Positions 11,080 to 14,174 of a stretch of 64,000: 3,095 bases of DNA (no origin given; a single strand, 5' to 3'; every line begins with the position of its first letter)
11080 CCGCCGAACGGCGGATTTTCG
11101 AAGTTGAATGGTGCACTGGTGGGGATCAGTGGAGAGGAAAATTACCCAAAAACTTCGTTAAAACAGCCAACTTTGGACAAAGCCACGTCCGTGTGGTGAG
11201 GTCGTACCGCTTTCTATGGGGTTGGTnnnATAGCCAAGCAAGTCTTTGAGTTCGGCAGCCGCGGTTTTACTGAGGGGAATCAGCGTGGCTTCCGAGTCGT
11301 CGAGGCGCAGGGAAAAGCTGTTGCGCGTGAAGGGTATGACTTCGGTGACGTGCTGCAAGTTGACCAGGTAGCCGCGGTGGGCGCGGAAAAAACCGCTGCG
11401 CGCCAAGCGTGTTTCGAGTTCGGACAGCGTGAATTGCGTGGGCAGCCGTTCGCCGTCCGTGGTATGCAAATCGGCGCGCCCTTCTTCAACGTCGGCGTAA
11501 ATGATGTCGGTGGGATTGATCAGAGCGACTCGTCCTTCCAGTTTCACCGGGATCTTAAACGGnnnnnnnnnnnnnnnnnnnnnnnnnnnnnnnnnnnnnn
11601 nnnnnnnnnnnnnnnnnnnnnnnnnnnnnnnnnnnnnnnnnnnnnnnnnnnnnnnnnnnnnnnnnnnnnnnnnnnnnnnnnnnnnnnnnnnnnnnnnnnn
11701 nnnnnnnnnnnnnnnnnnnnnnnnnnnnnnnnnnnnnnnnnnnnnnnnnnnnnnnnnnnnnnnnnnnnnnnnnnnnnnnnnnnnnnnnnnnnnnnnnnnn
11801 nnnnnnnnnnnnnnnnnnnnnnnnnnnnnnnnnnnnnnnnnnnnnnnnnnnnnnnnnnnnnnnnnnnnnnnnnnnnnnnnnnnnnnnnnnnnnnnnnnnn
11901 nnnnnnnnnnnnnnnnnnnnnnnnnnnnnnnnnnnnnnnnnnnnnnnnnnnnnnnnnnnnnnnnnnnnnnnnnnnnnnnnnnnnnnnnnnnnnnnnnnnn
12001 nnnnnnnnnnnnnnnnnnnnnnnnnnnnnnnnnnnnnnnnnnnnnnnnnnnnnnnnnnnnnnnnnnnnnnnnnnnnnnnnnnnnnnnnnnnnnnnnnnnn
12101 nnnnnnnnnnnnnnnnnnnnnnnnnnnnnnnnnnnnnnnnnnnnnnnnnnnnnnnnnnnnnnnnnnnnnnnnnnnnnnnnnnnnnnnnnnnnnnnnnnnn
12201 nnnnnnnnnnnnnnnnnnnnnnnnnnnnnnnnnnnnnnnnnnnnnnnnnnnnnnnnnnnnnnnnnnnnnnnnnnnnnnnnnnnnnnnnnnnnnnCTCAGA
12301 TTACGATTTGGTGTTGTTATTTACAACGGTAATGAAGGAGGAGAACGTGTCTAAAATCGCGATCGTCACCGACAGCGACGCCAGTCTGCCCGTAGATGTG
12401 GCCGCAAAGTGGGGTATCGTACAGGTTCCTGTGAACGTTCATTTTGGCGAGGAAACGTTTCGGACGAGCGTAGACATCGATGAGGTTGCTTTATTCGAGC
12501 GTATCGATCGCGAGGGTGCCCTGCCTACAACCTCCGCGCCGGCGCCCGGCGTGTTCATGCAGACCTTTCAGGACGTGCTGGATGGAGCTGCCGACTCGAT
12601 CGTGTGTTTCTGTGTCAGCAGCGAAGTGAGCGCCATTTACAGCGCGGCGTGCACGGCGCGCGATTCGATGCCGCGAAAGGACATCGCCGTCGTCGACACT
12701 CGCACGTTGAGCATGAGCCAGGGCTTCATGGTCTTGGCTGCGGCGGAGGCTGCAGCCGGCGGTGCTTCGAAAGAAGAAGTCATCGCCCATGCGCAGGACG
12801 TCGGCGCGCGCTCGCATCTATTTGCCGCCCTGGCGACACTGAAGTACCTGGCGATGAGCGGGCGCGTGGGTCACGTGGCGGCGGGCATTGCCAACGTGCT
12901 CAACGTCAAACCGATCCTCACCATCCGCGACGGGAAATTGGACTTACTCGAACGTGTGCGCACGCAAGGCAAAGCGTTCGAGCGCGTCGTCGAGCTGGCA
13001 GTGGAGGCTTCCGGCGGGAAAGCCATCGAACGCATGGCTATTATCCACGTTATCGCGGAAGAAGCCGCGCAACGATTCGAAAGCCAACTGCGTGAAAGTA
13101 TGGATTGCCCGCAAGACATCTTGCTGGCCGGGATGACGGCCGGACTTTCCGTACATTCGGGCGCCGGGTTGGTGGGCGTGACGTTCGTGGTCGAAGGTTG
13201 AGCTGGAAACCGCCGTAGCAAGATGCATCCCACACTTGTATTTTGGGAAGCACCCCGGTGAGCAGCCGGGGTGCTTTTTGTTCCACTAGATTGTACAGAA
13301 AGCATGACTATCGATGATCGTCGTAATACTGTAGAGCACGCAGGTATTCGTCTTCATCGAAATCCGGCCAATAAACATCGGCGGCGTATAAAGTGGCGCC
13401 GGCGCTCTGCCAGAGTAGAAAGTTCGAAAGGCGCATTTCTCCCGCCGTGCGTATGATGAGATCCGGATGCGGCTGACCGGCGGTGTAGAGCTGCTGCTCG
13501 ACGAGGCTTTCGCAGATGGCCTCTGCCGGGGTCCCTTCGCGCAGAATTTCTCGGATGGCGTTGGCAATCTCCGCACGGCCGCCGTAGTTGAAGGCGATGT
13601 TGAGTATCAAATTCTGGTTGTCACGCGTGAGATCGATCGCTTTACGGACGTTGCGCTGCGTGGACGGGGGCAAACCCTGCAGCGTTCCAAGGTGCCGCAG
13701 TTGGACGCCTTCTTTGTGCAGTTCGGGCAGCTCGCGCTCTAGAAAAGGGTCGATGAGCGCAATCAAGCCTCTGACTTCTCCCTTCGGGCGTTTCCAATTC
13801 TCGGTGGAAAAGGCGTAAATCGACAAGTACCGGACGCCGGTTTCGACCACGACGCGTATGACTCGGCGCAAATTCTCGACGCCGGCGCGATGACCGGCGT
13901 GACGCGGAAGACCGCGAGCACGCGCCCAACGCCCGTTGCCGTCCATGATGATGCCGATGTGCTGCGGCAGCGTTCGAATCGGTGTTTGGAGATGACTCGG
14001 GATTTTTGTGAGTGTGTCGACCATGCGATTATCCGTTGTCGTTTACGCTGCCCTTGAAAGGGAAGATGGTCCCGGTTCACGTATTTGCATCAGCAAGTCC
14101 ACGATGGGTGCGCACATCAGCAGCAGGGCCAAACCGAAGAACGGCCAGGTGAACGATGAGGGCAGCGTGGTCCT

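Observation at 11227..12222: Pseudo-ATPase::LytTR fusion heading an ABC exporter operon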

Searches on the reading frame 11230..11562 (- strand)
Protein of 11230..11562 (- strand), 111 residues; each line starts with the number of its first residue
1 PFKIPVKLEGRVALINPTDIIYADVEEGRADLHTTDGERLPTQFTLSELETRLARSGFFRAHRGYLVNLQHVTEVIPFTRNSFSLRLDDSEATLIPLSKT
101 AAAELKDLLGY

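Call 65: search_solved_structures(query=window:11230-11562:-, max_evalue=1)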
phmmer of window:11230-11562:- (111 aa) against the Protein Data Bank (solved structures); distinct sequences matched with E-value up to 1: 1.
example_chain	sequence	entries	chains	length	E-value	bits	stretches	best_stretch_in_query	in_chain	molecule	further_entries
3d6w_A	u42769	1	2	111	2.7e-09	40.7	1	42-111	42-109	Methyl-accepting/DNA response regulator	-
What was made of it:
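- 11230..11553 (-): LytTR DNA-binding domain, residues 224-331, including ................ The closest solved sequence is 3D6W, a LytTR domain, E 2.7e-9 (call 65).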

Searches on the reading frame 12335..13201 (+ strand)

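Call 4: search_protein_families(library=pfam, proteins=[window:12335-13201:+], max_evalue=0.01)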
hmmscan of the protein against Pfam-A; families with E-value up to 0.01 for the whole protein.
window:12335-13201:+ (288 aa): 2 families
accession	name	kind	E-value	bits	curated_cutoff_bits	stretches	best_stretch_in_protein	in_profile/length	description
PF02645.21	DegV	-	5.5e-76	256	27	1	7-285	1-278/280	Uncharacterised protein, DegV family COG1307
PF13684.11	FakA-like_C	-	0.0011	18.8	23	1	85-255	45-193/216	Fatty acid kinase subunit A-like, C-terminal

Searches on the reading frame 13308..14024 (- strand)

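Call 4: search_protein_families(library=pfam, proteins=[window:13308-14024:-], max_evalue=0.01)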
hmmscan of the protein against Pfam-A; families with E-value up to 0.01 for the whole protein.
window:13308-14024:- (238 aa): 1 family
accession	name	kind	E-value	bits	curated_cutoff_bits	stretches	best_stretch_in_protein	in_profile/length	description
PF01255.24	Prenyltransf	-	1.7e-78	263.6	27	1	26-236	1-213/219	Putative undecaprenyl diphosphate synthase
